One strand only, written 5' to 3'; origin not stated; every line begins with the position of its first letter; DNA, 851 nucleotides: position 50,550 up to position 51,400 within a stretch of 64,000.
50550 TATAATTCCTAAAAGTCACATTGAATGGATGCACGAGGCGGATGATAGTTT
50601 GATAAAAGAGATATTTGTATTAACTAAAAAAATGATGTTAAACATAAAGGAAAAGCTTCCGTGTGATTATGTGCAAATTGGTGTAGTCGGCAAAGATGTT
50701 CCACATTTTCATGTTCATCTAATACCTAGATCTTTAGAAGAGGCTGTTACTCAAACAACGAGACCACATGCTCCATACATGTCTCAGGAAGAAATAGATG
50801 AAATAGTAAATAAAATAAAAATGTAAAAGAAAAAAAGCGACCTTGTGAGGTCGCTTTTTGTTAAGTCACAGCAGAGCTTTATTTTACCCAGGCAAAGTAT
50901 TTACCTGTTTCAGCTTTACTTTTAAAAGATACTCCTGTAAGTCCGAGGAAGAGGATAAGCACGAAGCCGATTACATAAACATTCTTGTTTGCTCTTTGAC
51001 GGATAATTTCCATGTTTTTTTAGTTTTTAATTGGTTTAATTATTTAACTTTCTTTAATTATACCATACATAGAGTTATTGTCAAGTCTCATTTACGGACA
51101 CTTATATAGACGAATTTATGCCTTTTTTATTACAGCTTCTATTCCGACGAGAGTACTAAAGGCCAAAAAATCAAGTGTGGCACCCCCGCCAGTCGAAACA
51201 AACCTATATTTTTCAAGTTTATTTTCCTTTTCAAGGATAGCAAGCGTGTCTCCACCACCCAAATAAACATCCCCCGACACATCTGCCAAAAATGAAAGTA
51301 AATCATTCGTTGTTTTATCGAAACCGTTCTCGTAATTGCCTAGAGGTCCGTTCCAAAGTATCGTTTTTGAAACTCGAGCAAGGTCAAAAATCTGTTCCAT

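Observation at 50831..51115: Unannotated 44-aa single-TM sORF bracketed by a textbook sigma70 promoter and an intrinsic terminator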

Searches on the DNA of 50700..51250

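Call 5: search_rna_families(source=window, start=50700, end=51250, threshold=evalue, max_evalue=10, show_alignments=3)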
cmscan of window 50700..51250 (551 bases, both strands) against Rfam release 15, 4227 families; matches with E-value up to 10: 18.
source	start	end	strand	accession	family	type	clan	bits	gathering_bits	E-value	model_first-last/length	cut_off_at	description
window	50828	50884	-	RF01859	Phe_leader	Cis-reg; leader;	-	25.9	55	0.041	1-125/125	no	Phenylalanine leader peptide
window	50825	50896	-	RF02074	STnc240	Gene; sRNA;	-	25.5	55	0.16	1-77/77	no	Enterobacterial sRNA STnc240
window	50798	50857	+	RF02844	RefA9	Gene; antisense;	-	25.1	49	0.13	1-64/64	no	Enterococcus sRNA A9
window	50784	50867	+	RF02075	STnc230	Gene; sRNA;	-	21.3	50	1.2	1-83/83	no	Enterobacterial sRNA STnc230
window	50798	50866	+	RF02074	STnc240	Gene; sRNA;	-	20.6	55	1.8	1-77/77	no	Enterobacterial sRNA STnc240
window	50809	50863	+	RF01859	Phe_leader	Cis-reg; leader;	-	20.5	55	0.63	1-125/125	no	Phenylalanine leader peptide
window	50779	50866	+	RF04182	GibS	Gene; sRNA;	-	19.9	115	2.3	1-142/142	no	GibS sRNA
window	50831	50859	-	RF00106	RNAI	Gene; antisense;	-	19.6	47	0.3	72-100/102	no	RNAI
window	51038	51152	-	RF01441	S_pombe_snR46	Gene; snRNA; snoRNA; HACA-box;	CL00021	19.3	60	0.9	1-168/168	no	small nulceolar RNA snR46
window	50821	50926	+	RF01808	MicX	Gene; sRNA;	-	18.4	75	0.1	1-194/194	no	MicX Vibrio cholerae sRNA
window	50827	50921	-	RF02432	SpF25_sRNA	Gene; sRNA;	-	18.3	48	2.4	1-102/102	no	Streptococcus sRNA SpF25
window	50834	50887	-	RF02844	RefA9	Gene; antisense;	-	18.2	49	3.5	1-64/64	no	Enterococcus sRNA A9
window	50824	50904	-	RF01409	STnc250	Gene; sRNA;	-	16.7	42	1.1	1-94/94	no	STnc250 Hfq binding RNA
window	50715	50860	+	RF04180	BTnc231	Gene; sRNA;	-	14.3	80.4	2.5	1-154/154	no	Bacteroides sRNA BTnc231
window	50746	50862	+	RF01408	sraL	Gene; sRNA;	-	14.2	39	0.93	1-142/142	no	sraL Hfq binding RNA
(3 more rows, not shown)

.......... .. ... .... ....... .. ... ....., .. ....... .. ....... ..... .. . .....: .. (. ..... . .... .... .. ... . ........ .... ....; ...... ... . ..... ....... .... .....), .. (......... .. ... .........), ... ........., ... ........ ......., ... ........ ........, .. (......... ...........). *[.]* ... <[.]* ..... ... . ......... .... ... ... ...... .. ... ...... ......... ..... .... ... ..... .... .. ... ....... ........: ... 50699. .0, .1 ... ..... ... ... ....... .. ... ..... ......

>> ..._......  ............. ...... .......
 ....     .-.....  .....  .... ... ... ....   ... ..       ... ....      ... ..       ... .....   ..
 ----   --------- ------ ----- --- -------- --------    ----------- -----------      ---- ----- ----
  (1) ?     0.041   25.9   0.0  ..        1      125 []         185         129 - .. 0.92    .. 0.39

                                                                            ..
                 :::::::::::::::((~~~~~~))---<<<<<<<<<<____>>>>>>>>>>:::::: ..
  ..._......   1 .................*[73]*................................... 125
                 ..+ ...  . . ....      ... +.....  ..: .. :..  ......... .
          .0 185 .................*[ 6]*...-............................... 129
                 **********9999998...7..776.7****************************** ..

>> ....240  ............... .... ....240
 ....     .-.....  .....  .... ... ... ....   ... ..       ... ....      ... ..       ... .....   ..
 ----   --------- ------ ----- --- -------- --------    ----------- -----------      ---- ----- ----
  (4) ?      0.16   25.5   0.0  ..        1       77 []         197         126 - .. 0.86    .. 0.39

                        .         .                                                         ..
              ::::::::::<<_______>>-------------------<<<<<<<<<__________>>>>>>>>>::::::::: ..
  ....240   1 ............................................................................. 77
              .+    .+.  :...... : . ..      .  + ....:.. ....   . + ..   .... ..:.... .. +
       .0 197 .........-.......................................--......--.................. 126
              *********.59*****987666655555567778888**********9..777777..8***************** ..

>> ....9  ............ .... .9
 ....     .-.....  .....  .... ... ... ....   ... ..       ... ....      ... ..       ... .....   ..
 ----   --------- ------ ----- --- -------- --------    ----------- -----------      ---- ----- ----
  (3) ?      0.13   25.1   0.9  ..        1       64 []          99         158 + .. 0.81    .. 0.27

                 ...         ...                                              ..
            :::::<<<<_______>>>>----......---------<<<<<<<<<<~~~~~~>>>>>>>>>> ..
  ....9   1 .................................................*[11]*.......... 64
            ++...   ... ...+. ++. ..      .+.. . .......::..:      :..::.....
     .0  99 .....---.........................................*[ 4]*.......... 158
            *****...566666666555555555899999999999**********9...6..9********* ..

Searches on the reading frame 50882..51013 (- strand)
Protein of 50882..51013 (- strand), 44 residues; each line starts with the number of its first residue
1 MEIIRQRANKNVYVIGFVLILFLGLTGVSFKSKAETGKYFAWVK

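Call 11: find_homologous_proteins(query=window:50882-51013:-, max_evalue=10)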
Query seq(44 aa) (44 aa): 1 proteins with E <= 10 among 1 candidates.
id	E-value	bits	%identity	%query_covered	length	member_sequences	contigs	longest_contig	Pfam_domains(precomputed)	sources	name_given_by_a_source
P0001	1.0e-20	88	100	100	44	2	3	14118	-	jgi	jgi:hypothetical protein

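Call 12: find_encoding_contigs(protein=P0001, flank=6000, max_places=10)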
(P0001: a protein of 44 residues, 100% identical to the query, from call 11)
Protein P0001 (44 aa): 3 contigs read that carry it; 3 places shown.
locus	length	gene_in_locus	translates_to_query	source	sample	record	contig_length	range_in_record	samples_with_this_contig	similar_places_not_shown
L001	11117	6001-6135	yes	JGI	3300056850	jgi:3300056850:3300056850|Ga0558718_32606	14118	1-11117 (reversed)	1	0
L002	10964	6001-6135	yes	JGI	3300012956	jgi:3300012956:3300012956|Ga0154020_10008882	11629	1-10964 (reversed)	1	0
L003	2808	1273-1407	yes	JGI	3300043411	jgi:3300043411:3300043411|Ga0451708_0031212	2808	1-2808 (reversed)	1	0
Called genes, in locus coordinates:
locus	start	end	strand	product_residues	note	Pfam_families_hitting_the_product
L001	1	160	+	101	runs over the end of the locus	-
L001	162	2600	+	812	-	-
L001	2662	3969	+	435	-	-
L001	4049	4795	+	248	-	PF00121:TIM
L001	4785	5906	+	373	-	PF00162:PGK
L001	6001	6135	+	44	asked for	-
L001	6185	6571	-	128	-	PF11969:DcpS_C, PF01230:HIT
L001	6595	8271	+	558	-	PF01368:DHH, PF02272:DHHA1, PF17768:RecJ_OB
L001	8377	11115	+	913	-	?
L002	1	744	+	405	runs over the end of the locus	PF00482:T2SSF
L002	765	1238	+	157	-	-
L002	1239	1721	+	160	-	-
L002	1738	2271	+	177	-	-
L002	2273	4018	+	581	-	-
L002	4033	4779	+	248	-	PF00121:TIM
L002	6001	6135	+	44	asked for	-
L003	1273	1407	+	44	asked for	-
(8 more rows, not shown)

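Call 24: search_protein_representatives(protein=window:50882-51013:-)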
Query: 44 residues. Proteins with E-value up to 0.001 (for the whole library): 1; up to 1e-10: 1; up to 1e-30: 0. The best 1 are listed.
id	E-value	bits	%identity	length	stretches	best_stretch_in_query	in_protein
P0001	3.3e-21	88.1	100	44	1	1-44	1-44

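Call 48: search_protein_families(library=pfam, max_evalue=10, proteins=[window:50882-51013:-])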
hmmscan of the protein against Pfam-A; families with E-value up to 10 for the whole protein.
seq(44 aa): 2 families
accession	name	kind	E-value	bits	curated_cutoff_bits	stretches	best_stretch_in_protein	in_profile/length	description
PF05529.17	Bap31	-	0.039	14.3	22.7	1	6-26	99-119/138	Bap31/Bap29 transmembrane region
PF13623.11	SurA_N_2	-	0.097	13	28.5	1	1-41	1-44/145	SurA-like N-terminal domain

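Call 49: search_protein_families(library=ncbifam, max_evalue=10, proteins=[window:50882-51013:-])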
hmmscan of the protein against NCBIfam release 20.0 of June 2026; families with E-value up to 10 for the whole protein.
seq(44 aa): 0 families

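Call 60: predict_structure(protein=window:50882-51013:-)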
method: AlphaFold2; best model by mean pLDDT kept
length: 44 residues; sequences in the alignment: 1
mean_pLDDT: 87.4   pTM: 0.49
mean pLDDT of the five models: 87.4, 84.5, 80.7, 80.5, 78.5
residues with pLDDT >= 90: 21; 70-90: 22; 50-70: 1; < 50: 0
segments of 3 or more residues with pLDDT < 50: none
pLDDT, mean of each block of 10 residues (from residue 1): 89 96 91 79 71
secondary structure, 60 per line:
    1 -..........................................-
elements in order: H2-43
